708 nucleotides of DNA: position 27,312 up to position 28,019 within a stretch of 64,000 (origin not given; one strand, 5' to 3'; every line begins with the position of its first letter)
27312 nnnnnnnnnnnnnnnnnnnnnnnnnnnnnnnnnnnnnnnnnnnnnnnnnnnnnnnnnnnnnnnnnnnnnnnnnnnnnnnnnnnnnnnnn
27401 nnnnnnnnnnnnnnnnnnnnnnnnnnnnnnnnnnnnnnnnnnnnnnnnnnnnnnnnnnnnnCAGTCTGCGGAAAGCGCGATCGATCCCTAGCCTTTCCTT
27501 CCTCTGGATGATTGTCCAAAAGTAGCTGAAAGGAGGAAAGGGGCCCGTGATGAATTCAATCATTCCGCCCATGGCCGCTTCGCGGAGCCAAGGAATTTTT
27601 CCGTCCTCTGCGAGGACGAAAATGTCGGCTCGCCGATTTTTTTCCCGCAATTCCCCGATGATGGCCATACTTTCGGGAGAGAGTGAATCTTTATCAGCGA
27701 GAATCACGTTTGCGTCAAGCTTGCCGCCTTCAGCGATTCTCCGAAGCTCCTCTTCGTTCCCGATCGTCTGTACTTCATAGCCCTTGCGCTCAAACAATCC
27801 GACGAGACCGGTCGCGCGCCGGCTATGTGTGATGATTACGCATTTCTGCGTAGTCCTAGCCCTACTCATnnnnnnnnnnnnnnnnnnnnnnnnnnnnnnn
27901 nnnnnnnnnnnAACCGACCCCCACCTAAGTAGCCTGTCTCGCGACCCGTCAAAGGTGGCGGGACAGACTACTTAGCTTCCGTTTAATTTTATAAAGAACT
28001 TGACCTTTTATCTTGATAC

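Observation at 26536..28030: Receiver-like domain fused to an RlmN/Cfr-family radical-SAM rRNA methyltransferase, behind a structured G+C-rich leader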

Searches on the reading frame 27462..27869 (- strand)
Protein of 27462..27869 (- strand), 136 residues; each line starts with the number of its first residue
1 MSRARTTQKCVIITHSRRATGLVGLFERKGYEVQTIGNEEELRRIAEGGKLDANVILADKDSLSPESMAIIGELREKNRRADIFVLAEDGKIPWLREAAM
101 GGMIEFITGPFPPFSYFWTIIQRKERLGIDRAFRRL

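Call 35: predict_structure(alignment_id=A3)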
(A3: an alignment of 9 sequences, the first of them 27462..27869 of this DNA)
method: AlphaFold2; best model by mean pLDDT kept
length: 136 residues; sequences in the alignment: 9
mean_pLDDT: 78.2   pTM: 0.72
mean pLDDT of the five models: 78.2, 74.7, 73.3, 73.1, 60.5
residues with pLDDT >= 90: 1; 70-90: 115; 50-70: 7; < 50: 13
segments of 3 or more residues with pLDDT < 50: 1-5, 129-136
pLDDT, mean of each block of 10 residues (from residue 1): 55 82 87 86 85 84 80 86 84 87 84 76 65 37
secondary structure, 60 per line:
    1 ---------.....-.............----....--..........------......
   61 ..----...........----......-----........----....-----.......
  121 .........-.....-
elements in order: E10-14 H16-28 E33-36 H39-48 E55-59 H67-77 E82-87 H93-100 E105-108 H114-129 H131-135

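Call 40: fold_search(model_id=the predicted structure, library=pdb)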
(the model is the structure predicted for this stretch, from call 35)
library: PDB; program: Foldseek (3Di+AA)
matches with E <= 10: 1409; with E <= 0.001: 7
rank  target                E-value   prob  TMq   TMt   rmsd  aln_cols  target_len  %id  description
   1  9jix_C                8.1e-05  1.00  0.50  0.46   3.8       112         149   16  Crystal structure of de novo designed ATPase, PL2x4_2 (released 2025-04-23)
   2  2lrh_MODEL_1_A        1.7e-04  1.00  0.59  0.59   4.7       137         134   12  Solution NMR structure of de novo designed protein, p-loop ntpase fold, Northeast Structural Genomics Consorti (released 2012-07-04)
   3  2lci_MODEL_1_A        3.2e-04  1.00  0.55  0.56   4.4       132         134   14  Solution NMR Structure of DE NOVO DESIGNED PROTEIN, P-LOOP NTPASE FOLD, Northeast Structural Genomics Consorti (released 2011-06-29)
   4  2yvu_A                3.4e-04  1.00  0.50  0.40   9.6       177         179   15  Crystal structure of APE1195 (released 2007-10-16)
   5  9jix_A                3.6e-04  1.00  0.44  0.40   4.9       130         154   16  Crystal structure of de novo designed ATPase, PL2x4_2 (released 2025-04-23)
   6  2yvu_B                5.0e-04  1.00  0.52  0.43  10.2       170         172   16  Crystal structure of APE1195 (released 2007-10-16)
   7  5gaj_MODEL_1_A        6.9e-04  1.00  0.54  0.54   4.8       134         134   12  Solution NMR structure of De novo designed PLOOP2X3_50 fold protein, Northeast Structural Genomics Consortium  (released 2016-01-06)
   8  9m1v_A                1.2e-03  0.98  0.43  0.38   9.0       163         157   14  Crystal structure of N-terminal domain of hypothetical protein Rv1421 from Mycobacterium tuberculosis H37Rv in complex (released 2025-09-03)
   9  2lr0_MODEL_1_A        1.3e-03  1.00  0.56  0.56   4.8       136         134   11  Solution NMR structure of de novo designed protein, p-loop ntpase fold, northeast structural genomics consorti (released 2012-07-04)
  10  8uvk_B                1.4e-03  1.00  0.66  0.43   3.2       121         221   14  CosR DNA bound form II (released 2024-01-31)
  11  2l82_MODEL_1_A        1.4e-03  1.00  0.51  0.45   5.0       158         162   14  Solution NMR Structure of de novo designed protein, P-loop NTPase fold, Northeast Structural Genomics Consorti (released 2011-02-09)
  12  1dbw_A                1.5e-03  1.00  0.60  0.65   3.8       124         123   18  CRYSTAL STRUCTURE OF FIXJ-N (released 1999-11-26)
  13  4dad                  1.9e-03  1.00  0.61  0.62   3.9       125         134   17  Crystal structure of a Putative pilus assembly-related protein (BPSS2195) from Burkholderia pseudomallei K96243 at 2.50  (released 2012-01-25)
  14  9tkv_A                2.4e-03  0.97  0.37  0.11   6.6       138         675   16  Structure of duck RIG-I (delta CARDS) bound to 31-mer RNA mismatched hairpin with 5'pppG-C blunt end, mimicking the in (released 2025-12-31)
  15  4qpj_C                2.9e-03  1.00  0.63  0.70   3.6       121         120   18  2.7 Angstrom Structure of a Phosphotransferase in Complex with a Receiver Domain (released 2015-07-15)
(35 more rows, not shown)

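Call 45: search_protein_representatives(alignment_id=A3)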
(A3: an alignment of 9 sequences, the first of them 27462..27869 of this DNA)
Query: 9 sequences, 136 profile positions. Proteins with E-value up to 0.001 (for the whole library): 204; up to 1e-10: 3; up to 1e-30: 1. The best 150 are listed.
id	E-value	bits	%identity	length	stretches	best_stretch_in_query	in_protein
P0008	6.2e-58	210.3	-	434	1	2-136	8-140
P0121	3.6e-11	58.9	-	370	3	15-125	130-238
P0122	6.7e-11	58.0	-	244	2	16-121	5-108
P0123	1.7e-09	53.4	-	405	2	5-111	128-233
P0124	4.6e-09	52.0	-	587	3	23-131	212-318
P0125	4.9e-09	52.0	-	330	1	2-123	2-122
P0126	5.4e-09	51.8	-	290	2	15-124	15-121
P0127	6.7e-09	51.5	-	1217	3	17-111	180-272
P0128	2.6e-08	49.6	-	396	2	25-133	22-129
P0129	3.9e-08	49.1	-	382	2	15-110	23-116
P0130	4.2e-08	49.0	-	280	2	18-111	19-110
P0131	4.2e-08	48.9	-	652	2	21-124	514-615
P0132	1.1e-07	47.6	-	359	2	18-121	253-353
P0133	1.5e-07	47.2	-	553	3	17-120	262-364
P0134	1.8e-07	46.9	-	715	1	14-128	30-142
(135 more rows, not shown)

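Call 46: search_protein_families(library=pfam, proteins=[P0121, P0122, P0123, P0124, P0125, P0126, P0127, P0128, P0129, P0130], max_evalue=0.001)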
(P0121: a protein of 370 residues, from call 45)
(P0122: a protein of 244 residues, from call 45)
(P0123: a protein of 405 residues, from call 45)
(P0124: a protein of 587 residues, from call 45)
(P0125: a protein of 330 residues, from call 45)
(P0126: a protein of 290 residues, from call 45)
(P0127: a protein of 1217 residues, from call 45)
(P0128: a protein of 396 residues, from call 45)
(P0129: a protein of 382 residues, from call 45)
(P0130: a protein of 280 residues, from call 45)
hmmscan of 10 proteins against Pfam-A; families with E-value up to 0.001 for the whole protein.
P0121 (370 aa): 7 families
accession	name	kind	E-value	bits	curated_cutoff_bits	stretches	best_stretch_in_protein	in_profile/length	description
PF00072.30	Response_reg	-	8.3e-83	274.3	30.2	3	7-115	2-110/111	Response regulator receiver domain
PF23198.2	PDE8A_N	-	1.6e-12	48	29.6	1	5-84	11-94/147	PDE8A-like, N-terminal domain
PF20274.4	cREC_REC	-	2.3e-07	31.8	27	0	254-320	3-60/88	Cyclic-phosphate processing Receiver domain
PF06490.17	FleQ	-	2.4e-07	31.5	22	0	5-116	1-104/108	Flagellar regulatory protein FleQ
PF20161.5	VpsR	-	4.3e-06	26.9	23.7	0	266-361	23-119/121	VpsR domain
PF13380.12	CoA_binding_2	-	1e-05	26.4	22.8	0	32-105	12-87/116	CoA binding domain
PF21332.3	AmiR_N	-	3.9e-05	24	27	0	163-233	38-107/111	AmiR, N-terminal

P0122 (244 aa): 2 families
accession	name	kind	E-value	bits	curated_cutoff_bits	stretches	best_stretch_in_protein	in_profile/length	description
PF00072.30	Response_reg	-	1.1e-50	170.9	30.2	2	1-107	4-110/111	Response regulator receiver domain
PF23198.2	PDE8A_N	-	6.4e-08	33.1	29.6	0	6-73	21-89/147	PDE8A-like, N-terminal domain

P0123 (405 aa): 2 families
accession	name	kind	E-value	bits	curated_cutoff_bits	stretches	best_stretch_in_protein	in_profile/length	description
PF00072.30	Response_reg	-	3.2e-61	204.8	30.2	2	5-111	1-107/111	Response regulator receiver domain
PF23198.2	PDE8A_N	-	1.2e-05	25.7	29.6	0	16-80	24-89/147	PDE8A-like, N-terminal domain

P0124 (587 aa): 2 families
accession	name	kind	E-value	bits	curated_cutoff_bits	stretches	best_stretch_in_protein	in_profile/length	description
PF00072.30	Response_reg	-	2.9e-72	240.4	30.2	3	27-130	1-104/111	Response regulator receiver domain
PF23198.2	PDE8A_N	-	1.1e-05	25.8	29.6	0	432-484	9-62/147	PDE8A-like, N-terminal domain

P0125 (330 aa): 14 families
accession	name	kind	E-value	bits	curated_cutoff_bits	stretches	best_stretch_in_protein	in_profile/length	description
PF00072.30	Response_reg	-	2e-18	67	30.2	1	11-120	1-110/111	Response regulator receiver domain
PF13510.11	Fer2_4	-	3.4e-18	65.9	22.8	1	142-219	3-81/82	2Fe-2S iron-sulfur cluster binding domain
PF00111.32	Fer2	-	1.3e-10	41.4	21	1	145-198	1-52/77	2Fe-2S iron-sulfur cluster binding domain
PF22117.2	Fer4_Nqo3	-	1.3e-08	35.4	27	1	262-320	9-66/67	NADH-quinone oxidoreductase subunit 3, ferredoxin-like domain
PF12838.12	Fer4_7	-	8.2e-07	29.8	27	1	264-319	2-52/52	4Fe-4S dicluster domain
PF13187.11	Fer4_9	-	2.3e-06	28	27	1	263-320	1-52/52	4Fe-4S dicluster domain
PF13183.11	Fer4_8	-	2.6e-06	28.3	27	1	262-319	3-68/68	4Fe-4S dicluster domain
PF13237.11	Fer4_10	-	3.9e-06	27.1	25.5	0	301-318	5-24/53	4Fe-4S dicluster domain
PF00037.32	Fer4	-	1.8e-05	24.8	21.1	1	301-320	4-23/24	4Fe-4S binding domain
PF14697.11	Fer4_21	-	3.7e-05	24.2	35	1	263-319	7-56/59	4Fe-4S dicluster domain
PF13746.11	Fer4_18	-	0.00019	22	27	0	301-319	57-75/114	4Fe-4S dicluster domain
PF13459.11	Fer4_15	-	0.00055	21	22.4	0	262-282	6-26/66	4Fe-4S single cluster domain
PF23198.2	PDE8A_N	-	0.00057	20.3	29.6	1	11-87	13-90/147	PDE8A-like, N-terminal domain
PF20161.5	VpsR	-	0.00066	19.8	23.7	1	22-120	21-120/121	VpsR domain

P0126 (290 aa): 4 families
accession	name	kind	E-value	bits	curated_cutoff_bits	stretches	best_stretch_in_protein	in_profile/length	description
PF00072.30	Response_reg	-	6.1e-65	216.8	30.2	2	152-261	1-110/111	Response regulator receiver domain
PF23198.2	PDE8A_N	-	1.1e-06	29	29.6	0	152-226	12-88/147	PDE8A-like, N-terminal domain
PF06490.17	FleQ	-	4e-06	27.6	22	0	8-121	1-106/108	Flagellar regulatory protein FleQ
PF20161.5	VpsR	-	0.0003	21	23.7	0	165-235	23-92/121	VpsR domain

P0127 (1217 aa): 23 families
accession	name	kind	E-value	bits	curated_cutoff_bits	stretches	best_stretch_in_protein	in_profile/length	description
PF00072.30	Response_reg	-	3.7e-86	285.1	30.2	3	316-425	1-110/111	Response regulator receiver domain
PF00037.32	Fer4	-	1.7e-32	110.4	21.1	5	760-781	2-23/24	4Fe-4S binding domain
PF12837.12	Fer4_6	-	8.1e-23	79.7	25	4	1170-1191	2-23/24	4Fe-4S binding domain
PF13237.11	Fer4_10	-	8.5e-23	80.5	25.5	3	1140-1188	3-53/53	4Fe-4S dicluster domain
PF12838.12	Fer4_7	-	4.1e-22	78.8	27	4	1146-1191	2-52/52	4Fe-4S dicluster domain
PF12797.12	Fer4_2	-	1e-20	72.6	24.5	4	686-705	3-22/22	4Fe-4S binding domain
PF14697.11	Fer4_21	-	8.8e-19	67.8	35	1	1140-1189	2-53/59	4Fe-4S dicluster domain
PF13187.11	Fer4_9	-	1.3e-18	67.2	27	2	1146-1191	2-51/52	4Fe-4S dicluster domain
PF23198.2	PDE8A_N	-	2e-14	54.2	29.6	0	15-93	9-89/147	PDE8A-like, N-terminal domain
PF13484.11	Fer4_16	-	3.3e-13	50.6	30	0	692-711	1-20/66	4Fe-4S double cluster binding domain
PF25160.1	LdpA_Fe-S-bd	-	3.8e-09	36.6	27.6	1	1149-1191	6-42/49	LdpA Fe-S cluster-binding domain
PF07992.20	Pyr_redox_2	-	7.3e-09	35.9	26.1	1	592-626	2-31/291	Pyridine nucleotide-disulphide oxidoreductase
PF12831.13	FAD_oxidored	-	6.9e-08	32.6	27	1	592-629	1-38/416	FAD dependent oxidoreductase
PF13459.11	Fer4_15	-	7.5e-08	33.4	22.4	0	687-704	2-19/66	4Fe-4S single cluster domain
PF13183.11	Fer4_8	-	7.3e-07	30.1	27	1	690-749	2-67/68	4Fe-4S dicluster domain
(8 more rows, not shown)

P0128 (396 aa): 8 families
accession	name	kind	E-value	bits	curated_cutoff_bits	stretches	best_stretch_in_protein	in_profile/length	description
PF00072.30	Response_reg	-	3.8e-58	194.9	30.2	2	138-247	1-110/111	Response regulator receiver domain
PF13426.13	PAS_9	-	1.3e-11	45.2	27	1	296-394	1-98/103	PAS domain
PF00989.32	PAS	-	5.5e-10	39.7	22.6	1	290-395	5-111/113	PAS fold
PF13188.13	PAS_8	-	1.4e-07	31.6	21.8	1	290-336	5-48/65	PAS domain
PF23198.2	PDE8A_N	-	2.8e-07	31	29.6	1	155-215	30-92/147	PDE8A-like, N-terminal domain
PF20161.5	VpsR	-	9.9e-06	25.7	23.7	1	133-247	8-120/121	VpsR domain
PF08448.16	PAS_4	-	2.5e-05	24.9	23.1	1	293-338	2-47/110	PAS fold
PF21332.3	AmiR_N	-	0.0002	21.7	27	0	6-114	3-105/111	AmiR, N-terminal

P0129 (382 aa): 2 families
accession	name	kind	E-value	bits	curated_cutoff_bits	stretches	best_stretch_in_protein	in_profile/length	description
PF00072.30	Response_reg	-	5.8e-59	197.5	30.2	2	17-126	1-110/111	Response regulator receiver domain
PF23198.2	PDE8A_N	-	8.9e-11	42.3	29.6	1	17-93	13-90/147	PDE8A-like, N-terminal domain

P0130 (280 aa): 4 families
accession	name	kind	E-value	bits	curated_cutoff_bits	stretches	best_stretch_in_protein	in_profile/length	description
PF00072.30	Response_reg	-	8.5e-57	190.6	30.2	2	11-118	2-109/111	Response regulator receiver domain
PF23198.2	PDE8A_N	-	9e-06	26.1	29.6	0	4-61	6-64/147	PDE8A-like, N-terminal domain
PF20274.4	cREC_REC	-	0.00033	21.7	27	0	10-62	2-43/88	Cyclic-phosphate processing Receiver domain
PF03709.21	OKR_DC_1_N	-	0.00034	21.3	29.3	0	23-87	9-71/111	Orn/Lys/Arg decarboxylase, N-terminal domain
